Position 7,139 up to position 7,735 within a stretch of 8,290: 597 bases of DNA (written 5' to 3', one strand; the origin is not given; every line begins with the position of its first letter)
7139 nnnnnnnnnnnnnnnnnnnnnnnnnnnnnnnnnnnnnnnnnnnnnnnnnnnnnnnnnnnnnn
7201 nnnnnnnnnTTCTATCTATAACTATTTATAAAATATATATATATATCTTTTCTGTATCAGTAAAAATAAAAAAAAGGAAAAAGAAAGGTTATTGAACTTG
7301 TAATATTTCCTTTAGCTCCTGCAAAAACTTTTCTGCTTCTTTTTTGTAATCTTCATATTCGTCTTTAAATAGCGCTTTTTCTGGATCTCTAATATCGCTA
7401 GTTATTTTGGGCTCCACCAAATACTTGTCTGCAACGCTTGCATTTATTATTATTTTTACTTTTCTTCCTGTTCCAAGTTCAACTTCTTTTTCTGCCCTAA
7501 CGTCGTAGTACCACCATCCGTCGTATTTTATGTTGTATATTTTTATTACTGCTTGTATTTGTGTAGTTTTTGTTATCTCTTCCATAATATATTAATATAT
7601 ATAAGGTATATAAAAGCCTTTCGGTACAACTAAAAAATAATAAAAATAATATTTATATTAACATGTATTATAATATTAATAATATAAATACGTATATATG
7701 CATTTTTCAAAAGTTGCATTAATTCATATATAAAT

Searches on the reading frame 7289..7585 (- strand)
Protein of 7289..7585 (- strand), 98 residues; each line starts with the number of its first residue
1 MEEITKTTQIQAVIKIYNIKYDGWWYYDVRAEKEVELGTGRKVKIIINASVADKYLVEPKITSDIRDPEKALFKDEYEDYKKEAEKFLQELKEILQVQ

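Call 10: search_protein_families(library=pfam, max_evalue=0.1, proteins=[window:7292-7585:-])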
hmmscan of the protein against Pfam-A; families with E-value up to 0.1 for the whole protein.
window:7292-7585:- (98 aa): 0 families

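Call 105: find_encoding_contigs(protein=window:7289-7585:-, flank=10000, max_places=10)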
Protein window:7289-7585:- (98 aa): no gene with exactly this product is on record in the collection.
